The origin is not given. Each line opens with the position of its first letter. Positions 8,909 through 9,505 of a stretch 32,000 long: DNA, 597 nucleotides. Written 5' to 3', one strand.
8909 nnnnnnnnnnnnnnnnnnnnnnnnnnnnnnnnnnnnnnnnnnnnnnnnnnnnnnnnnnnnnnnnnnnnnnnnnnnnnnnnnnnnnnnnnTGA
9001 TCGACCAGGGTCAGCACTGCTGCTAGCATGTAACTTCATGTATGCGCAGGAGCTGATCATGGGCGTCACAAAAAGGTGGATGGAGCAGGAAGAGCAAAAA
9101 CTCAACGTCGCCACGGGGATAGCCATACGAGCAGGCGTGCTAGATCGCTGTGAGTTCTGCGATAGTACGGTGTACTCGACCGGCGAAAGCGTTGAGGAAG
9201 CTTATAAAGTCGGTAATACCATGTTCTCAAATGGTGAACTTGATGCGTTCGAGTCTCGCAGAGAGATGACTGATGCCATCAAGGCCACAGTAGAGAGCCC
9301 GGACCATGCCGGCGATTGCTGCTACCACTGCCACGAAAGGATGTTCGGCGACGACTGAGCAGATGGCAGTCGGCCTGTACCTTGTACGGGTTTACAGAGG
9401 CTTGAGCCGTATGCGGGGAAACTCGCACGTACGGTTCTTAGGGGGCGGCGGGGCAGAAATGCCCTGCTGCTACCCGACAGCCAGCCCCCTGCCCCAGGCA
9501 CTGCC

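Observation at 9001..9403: Extra 99-aa Cys-rich ORF carried in intron domain IV downstream of the RT gene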

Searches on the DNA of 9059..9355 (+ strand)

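Call 22: search_rna_families(sources=[L001, L003], threshold=gathering)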
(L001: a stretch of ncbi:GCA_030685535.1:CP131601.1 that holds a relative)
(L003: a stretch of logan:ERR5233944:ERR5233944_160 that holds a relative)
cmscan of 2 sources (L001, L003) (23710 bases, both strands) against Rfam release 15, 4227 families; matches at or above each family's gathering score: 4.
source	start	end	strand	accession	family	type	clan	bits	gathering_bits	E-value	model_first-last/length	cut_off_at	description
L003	3610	3759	+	RF02012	group-II-D1D4-7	Intron;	CL00102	100.3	34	2.8e-20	1-151/151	no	Group II catalytic intron D1-D4-7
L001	3623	3769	+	RF02012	group-II-D1D4-7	Intron;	CL00102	76.9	34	1.8e-14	1-151/151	no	Group II catalytic intron D1-D4-7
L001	6349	6426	+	RF00029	Intron_gpII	Intron;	-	65.9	40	3.6e-11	1-77/77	no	Group II catalytic intron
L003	6349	6425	+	RF00029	Intron_gpII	Intron;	-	63.2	40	1.6e-10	1-77/77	no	Group II catalytic intron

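Call 24: search_dna_similar(query=L003:5800-6430:+, collection=ecoli_genomes, mode=distant, max_rows=15)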
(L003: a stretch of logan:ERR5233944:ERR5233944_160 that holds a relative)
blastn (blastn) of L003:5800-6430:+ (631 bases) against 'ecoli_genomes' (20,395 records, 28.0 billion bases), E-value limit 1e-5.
Records with a match: 723; places in all: 876; records where one place covers at least 80% of the query: 0.
Genomes with a match: 568 of 5426; with a place that covers at least 80% of the query: 0. Places per genome that has any: lowest 1, median 1, highest 9. On chromosomes: 150 places; on plasmids: 726.
Best place of each record, by identity: 90-95% 36; 80-90% 657; 60-80% 30.
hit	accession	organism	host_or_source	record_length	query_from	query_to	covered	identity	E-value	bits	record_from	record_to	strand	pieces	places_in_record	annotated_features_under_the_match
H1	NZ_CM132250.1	Escherichia coli strain 23AR1101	Homo sapiens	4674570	1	628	39%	92.2%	1e-47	356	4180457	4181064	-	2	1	DUF2188 domain-containing protein | ltrA: group II intron reverse transcriptase/maturase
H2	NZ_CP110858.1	Escherichia coli strain LST200A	Homo sapiens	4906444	2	628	38%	92.1%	1e-47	352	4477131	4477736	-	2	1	DUF2188 domain-containing protein | ltrA: group II intron reverse transcriptase/maturase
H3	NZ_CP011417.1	Escherichia coli strain CFSAN029787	Homo sapiens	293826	527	626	16%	88.0%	7e-26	127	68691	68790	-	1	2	hypothetical protein | ltrA: group II intron reverse transcriptase/maturase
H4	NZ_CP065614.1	Escherichia coli strain FDAARGOS_944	missing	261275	527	626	16%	88.0%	7e-26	127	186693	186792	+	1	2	ltrA: group II intron reverse transcriptase/maturase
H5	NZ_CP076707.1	Escherichia coli O170:H18 strain CFIAFB20120266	missing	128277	527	626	16%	88.0%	7e-26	127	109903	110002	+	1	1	ltrA: group II intron reverse transcriptase/maturase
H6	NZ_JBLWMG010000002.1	Escherichia coli strain RMDEC332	Homo sapiens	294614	527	626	16%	88.0%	7e-26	127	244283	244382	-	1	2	hypothetical protein | ltrA: group II intron reverse transcriptase/maturase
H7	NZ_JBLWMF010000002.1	Escherichia coli strain RMDEC364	Homo sapiens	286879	527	626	16%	88.0%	7e-26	127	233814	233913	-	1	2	hypothetical protein | ltrA: group II intron reverse transcriptase/maturase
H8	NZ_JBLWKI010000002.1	Escherichia coli strain VL40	Homo sapiens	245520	527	626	16%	88.0%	7e-26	127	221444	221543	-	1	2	hypothetical protein | group II intron maturase-specific domain-containing protein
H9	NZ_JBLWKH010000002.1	Escherichia coli strain VL46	Homo sapiens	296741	527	626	16%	88.0%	7e-26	127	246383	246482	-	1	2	hypothetical protein | ltrA: group II intron reverse transcriptase/maturase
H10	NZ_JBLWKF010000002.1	Escherichia coli strain VL7S7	Homo sapiens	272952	527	626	16%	88.0%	7e-26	127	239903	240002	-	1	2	hypothetical protein | group II intron maturase-specific domain-containing protein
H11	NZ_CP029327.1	Escherichia coli strain A37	Notomys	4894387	539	628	14%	93.3%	1e-28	136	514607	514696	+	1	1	none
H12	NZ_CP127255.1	Escherichia coli strain Q5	Coturnix coturnix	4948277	539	628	14%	93.3%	1e-28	136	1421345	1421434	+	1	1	none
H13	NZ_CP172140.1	Escherichia coli strain GF130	chicken meat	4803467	539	628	14%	93.3%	1e-28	136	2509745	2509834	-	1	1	none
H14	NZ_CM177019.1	Escherichia coli strain RMDEC465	Homo sapiens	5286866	537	630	15%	87.2%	1e-22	116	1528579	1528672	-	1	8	ltrA: group II intron reverse transcriptase/maturase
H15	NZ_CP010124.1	Escherichia coli strain C5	cow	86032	537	629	15%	87.1%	4e-22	114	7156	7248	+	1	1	ltrA: group II intron reverse transcriptase/maturase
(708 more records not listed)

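Call 26: get_annotated_region(hit=H1, flank=5000)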
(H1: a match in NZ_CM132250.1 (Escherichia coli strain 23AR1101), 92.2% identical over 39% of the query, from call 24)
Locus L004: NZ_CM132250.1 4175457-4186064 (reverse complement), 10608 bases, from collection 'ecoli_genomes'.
description: Escherichia coli strain 23AR1101 chromosome, whole genome shotgun sequence
organism: Escherichia coli strain 23AR1101 (NCBI taxid 562)
replicon: chromosome; assembly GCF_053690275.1
host: Homo sapiens; source: feces; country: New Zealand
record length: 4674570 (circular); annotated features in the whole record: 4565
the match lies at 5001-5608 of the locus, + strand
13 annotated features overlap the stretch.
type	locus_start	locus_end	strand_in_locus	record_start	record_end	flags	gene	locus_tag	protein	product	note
CDS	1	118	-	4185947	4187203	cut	yjeH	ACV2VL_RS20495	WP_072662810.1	L-methionine/branched-chain amino acid transporter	-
CDS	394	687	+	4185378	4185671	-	groS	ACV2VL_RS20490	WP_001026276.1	co-chaperone GroES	-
CDS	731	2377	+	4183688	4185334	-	groL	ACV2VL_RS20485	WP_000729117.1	chaperonin GroEL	60 kDa chaperone family; promotes refolding of misfolded polypeptides especially under stressful conditions; forms two ...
CDS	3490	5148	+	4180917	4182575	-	ltrA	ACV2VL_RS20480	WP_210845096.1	group II intron reverse transcriptase/maturase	-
CDS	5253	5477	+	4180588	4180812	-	-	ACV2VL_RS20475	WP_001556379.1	DUF2188 domain-containing protein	-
CDS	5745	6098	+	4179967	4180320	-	yjeI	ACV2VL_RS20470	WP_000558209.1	DUF4156 domain-containing protein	-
CDS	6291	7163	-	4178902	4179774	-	yjeJ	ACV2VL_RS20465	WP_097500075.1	YjeJ family protein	-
CDS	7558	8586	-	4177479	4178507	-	epmB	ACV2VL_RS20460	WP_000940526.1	EF-P beta-lysylation protein EpmB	-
CDS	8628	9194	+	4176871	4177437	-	efp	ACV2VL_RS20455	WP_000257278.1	elongation factor P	-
CDS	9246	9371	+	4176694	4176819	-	ecnA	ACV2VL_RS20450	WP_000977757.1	lipoprotein antitoxin entericidin A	-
CDS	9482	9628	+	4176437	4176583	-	ecnB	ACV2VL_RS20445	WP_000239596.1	lipoprotein toxin entericidin B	-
CDS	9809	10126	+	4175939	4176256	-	sugE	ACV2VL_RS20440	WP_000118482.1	quaternary ammonium compound efflux SMR transporter SugE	-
CDS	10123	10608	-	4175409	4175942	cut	blc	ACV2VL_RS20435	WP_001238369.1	lipocalin Blc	-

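Call 79: search_rna_families(sources=[L094, L097, L005, L088], threshold=gathering)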
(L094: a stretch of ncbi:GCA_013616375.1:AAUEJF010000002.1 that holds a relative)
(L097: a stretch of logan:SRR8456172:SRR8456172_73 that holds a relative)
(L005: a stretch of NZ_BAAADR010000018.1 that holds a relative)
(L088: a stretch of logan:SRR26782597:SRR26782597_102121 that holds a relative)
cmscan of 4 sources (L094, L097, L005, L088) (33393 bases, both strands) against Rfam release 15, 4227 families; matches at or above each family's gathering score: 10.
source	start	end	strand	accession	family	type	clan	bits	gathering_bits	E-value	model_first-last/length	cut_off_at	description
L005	3336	3483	+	RF02012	group-II-D1D4-7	Intron;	CL00102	117.2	34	2.6e-24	1-151/151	no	Group II catalytic intron D1-D4-7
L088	388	539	+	RF02012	group-II-D1D4-7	Intron;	CL00102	108.2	34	4.4e-22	1-151/151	no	Group II catalytic intron D1-D4-7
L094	3641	3789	+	RF02012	group-II-D1D4-7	Intron;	CL00102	101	34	2.7e-20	1-151/151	no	Group II catalytic intron D1-D4-7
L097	2647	2790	+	RF02012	group-II-D1D4-7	Intron;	CL00102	99.9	34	5e-20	1-151/151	no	Group II catalytic intron D1-D4-7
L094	6845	6995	+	RF02012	group-II-D1D4-7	Intron;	CL00102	83.6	34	5.4e-16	1-151/151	no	Group II catalytic intron D1-D4-7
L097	5349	5425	+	RF00029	Intron_gpII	Intron;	-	68.5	40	1.2e-11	1-77/77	no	Group II catalytic intron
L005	6051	6127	+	RF00029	Intron_gpII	Intron;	-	67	40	2.8e-11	1-77/77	no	Group II catalytic intron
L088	3126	3202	+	RF00029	Intron_gpII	Intron;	-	64.3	40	1.3e-10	1-77/77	no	Group II catalytic intron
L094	6337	6413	+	RF00029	Intron_gpII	Intron;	-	63.9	40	1.6e-10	1-77/77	no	Group II catalytic intron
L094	9493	9569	+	RF00029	Intron_gpII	Intron;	-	62.1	40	4.4e-10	1-77/77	no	Group II catalytic intron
